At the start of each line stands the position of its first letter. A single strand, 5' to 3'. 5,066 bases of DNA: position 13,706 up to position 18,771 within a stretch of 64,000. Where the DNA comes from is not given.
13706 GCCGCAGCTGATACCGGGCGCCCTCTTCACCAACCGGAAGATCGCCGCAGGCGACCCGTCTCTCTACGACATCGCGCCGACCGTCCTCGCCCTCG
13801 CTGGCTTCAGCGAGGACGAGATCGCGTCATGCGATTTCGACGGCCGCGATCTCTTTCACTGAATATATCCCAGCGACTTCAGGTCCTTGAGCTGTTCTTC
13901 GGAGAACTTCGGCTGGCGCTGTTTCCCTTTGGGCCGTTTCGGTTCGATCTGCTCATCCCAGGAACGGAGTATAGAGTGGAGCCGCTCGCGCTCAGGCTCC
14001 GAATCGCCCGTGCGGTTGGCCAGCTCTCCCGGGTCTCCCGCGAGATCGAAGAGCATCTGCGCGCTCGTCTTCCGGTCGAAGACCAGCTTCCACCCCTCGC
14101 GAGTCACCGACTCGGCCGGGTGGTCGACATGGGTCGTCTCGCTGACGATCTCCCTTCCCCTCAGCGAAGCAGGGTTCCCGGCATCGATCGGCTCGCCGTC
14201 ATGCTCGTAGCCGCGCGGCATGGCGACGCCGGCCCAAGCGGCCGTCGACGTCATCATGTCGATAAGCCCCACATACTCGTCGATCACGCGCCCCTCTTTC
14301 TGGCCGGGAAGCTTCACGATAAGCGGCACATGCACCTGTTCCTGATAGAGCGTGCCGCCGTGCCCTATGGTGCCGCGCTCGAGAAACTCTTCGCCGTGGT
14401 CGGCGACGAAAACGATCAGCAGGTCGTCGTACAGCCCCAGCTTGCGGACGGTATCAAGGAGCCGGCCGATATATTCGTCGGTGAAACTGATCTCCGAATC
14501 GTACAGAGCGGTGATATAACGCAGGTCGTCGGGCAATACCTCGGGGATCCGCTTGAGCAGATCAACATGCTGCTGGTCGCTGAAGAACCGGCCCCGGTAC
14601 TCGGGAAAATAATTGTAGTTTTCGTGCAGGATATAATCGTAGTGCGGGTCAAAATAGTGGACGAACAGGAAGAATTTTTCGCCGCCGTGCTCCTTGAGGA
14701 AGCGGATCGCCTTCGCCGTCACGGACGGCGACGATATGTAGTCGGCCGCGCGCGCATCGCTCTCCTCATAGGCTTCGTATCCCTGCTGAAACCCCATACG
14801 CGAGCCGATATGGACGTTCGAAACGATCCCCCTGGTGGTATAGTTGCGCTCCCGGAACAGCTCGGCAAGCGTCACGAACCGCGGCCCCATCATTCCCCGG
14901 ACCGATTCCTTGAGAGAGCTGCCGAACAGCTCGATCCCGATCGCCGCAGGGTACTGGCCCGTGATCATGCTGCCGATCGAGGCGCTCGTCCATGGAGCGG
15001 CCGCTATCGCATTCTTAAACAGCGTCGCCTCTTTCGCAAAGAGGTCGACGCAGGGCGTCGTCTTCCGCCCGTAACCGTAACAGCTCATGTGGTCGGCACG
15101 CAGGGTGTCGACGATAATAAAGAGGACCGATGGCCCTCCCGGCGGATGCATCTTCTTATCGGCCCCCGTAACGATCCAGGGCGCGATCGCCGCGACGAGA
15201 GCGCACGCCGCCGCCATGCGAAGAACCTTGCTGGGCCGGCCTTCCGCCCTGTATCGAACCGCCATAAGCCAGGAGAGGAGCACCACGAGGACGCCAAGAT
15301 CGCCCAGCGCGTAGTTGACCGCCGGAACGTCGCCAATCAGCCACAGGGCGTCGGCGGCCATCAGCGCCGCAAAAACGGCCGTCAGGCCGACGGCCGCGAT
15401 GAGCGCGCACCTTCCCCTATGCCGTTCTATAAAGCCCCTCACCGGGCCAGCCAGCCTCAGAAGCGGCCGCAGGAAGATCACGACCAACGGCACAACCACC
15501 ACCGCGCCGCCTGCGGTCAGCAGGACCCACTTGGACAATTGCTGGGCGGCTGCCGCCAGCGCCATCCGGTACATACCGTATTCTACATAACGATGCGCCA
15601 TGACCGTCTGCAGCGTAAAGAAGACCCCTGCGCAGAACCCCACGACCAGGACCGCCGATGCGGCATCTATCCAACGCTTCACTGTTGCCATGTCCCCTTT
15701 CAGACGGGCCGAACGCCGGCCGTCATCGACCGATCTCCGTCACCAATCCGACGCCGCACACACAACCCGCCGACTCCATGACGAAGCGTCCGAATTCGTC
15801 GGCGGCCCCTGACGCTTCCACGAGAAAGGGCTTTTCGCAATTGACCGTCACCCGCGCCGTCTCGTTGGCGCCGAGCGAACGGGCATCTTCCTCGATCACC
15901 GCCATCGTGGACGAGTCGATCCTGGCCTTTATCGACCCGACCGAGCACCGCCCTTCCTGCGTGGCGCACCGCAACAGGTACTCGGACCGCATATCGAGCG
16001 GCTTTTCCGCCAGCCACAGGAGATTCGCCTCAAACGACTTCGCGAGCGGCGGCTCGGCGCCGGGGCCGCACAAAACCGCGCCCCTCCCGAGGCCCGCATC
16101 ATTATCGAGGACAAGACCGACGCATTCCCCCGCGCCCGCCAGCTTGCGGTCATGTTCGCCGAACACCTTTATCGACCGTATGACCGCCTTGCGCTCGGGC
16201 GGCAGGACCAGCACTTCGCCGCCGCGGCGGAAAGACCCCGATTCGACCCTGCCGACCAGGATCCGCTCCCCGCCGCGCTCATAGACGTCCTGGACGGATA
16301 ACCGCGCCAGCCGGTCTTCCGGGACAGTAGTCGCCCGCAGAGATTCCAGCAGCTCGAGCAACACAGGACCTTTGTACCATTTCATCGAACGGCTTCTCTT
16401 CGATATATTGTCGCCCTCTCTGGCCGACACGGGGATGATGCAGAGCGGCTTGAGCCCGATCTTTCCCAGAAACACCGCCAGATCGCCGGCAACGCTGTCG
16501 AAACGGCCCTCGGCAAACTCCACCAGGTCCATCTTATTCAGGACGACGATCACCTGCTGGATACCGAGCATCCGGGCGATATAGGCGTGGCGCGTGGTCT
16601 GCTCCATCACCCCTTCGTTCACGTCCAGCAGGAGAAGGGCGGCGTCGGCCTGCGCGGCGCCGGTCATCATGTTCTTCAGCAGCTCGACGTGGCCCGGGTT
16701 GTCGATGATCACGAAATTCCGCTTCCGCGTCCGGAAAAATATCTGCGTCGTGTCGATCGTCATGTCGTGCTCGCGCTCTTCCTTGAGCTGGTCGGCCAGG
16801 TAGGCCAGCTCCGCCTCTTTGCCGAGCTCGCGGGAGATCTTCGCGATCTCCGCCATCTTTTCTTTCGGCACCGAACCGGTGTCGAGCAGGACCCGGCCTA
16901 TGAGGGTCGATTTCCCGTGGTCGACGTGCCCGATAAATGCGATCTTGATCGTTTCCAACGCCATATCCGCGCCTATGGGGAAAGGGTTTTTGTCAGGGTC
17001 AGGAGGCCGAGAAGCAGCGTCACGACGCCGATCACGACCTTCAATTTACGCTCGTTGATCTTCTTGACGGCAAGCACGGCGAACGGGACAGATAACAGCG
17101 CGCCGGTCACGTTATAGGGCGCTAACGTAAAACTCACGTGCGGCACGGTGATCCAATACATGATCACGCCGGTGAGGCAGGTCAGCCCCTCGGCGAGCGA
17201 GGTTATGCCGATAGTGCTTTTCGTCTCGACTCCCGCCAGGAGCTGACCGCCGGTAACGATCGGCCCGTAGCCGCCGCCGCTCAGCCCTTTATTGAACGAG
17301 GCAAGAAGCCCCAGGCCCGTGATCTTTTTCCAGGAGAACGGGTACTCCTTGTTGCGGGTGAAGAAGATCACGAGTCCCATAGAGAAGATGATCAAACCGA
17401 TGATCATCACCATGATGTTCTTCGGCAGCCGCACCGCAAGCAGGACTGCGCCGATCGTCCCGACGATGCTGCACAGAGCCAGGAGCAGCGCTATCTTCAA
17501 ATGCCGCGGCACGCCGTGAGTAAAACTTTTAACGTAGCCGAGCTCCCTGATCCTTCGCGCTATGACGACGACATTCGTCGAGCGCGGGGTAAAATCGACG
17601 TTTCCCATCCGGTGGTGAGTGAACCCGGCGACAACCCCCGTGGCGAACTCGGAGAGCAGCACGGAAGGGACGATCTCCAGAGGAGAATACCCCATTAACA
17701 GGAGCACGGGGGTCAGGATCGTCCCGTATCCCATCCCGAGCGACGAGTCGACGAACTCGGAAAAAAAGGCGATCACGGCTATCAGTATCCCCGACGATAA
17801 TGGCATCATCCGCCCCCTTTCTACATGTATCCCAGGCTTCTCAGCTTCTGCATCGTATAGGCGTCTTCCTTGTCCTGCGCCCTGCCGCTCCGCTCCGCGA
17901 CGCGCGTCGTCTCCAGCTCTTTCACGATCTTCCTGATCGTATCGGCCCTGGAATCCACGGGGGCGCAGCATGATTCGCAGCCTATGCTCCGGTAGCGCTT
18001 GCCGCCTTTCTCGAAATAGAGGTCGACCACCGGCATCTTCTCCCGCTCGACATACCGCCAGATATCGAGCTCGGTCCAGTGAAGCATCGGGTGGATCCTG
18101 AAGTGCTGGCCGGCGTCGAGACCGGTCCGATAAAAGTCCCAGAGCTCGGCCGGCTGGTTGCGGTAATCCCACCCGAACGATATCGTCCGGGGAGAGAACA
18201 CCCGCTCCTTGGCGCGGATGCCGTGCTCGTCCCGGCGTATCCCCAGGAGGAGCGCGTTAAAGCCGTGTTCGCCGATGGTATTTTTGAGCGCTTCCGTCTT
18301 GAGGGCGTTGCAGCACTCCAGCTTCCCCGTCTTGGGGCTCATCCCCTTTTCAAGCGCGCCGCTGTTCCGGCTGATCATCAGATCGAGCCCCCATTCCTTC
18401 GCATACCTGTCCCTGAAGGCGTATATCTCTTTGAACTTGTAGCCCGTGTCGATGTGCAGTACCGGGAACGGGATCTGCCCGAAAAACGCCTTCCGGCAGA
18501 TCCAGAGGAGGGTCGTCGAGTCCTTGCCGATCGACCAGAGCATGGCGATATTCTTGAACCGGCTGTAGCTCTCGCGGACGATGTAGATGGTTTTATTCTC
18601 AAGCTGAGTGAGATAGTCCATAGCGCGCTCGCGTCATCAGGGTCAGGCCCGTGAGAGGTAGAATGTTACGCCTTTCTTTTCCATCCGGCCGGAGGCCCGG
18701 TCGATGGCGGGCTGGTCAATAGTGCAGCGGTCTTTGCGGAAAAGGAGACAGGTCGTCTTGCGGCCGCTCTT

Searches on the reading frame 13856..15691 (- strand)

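Call 35: search_protein_families(library=pfam, proteins=[window:13856-15691:-], max_evalue=0.0001)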
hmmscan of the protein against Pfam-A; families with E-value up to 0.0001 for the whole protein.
window:13856-15691:- (611 aa): 3 families
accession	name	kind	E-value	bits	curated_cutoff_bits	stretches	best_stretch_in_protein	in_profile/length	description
PF00884.28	Sulfatase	-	3.3e-46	158.4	25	1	187-489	1-301/301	Sulfatase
PF01663.27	Phosphodiest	-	1.5e-08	35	23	0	397-435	184-222/342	Type I phosphodiesterase / nucleotide pyrophosphatase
PF16347.10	SGSH_C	-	5.5e-07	30.3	29.3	1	448-566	11-137/154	N-sulphoglucosamine sulphohydrolase, C-terminal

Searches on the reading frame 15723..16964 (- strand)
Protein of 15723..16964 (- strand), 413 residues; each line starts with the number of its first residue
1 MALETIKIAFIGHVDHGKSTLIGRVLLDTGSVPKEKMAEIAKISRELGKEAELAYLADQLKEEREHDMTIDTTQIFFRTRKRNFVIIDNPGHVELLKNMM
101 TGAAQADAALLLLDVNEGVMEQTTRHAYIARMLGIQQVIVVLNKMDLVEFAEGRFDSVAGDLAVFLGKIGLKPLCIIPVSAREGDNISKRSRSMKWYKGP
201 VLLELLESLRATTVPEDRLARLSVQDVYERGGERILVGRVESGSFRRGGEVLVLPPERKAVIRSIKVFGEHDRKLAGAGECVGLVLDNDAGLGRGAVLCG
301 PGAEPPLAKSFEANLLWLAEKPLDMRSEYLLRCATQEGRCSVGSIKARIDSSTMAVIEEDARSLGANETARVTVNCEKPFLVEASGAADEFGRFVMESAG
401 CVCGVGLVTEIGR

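Call 35: search_protein_families(library=pfam, proteins=[window:15723-16964:-], max_evalue=0.0001)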
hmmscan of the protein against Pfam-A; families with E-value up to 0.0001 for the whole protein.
window:15723-16964:- (413 aa): 4 families
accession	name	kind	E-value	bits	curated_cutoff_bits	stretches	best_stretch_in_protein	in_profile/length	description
PF00009.33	GTP_EFTU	-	5.9e-44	150.4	26.5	1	5-204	3-177/188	Elongation factor Tu GTP binding domain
PF22594.2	GTP-eEF1A_C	-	2.8e-18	66.6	27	1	310-409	1-101/101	GTP-eEF1A C-terminal domain-like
PF01926.29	MMR_HSR1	-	2.9e-07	31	21.9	1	7-144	1-113/113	50S ribosome-binding GTPase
PF03144.31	GTP_EFTU_D2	-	1.9e-05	25.4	30.3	1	234-289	2-63/73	Elongation factor Tu domain 2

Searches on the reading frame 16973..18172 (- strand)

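Call 35: search_protein_families(library=pfam, proteins=[window:16973-18172:-], max_evalue=0.0001)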
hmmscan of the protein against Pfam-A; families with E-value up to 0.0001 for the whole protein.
window:16973-18172:- (399 aa): 1 family
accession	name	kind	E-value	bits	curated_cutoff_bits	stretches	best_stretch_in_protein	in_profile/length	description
PF01925.25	TauE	-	4.9e-28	98.8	32.6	2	224-390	62-235/237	Sulfite exporter TauE/SafE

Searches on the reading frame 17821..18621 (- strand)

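Call 35: search_protein_families(library=pfam, proteins=[window:17821-18621:-], max_evalue=0.0001)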
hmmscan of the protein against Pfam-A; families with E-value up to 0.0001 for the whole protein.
window:17821-18621:- (266 aa): 1 family
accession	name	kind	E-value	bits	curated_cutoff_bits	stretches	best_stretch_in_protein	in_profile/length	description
PF01507.26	PAPS_reduct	-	5.3e-40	137.7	22.5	1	24-220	1-174/175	Phosphoadenosine phosphosulfate reductase domain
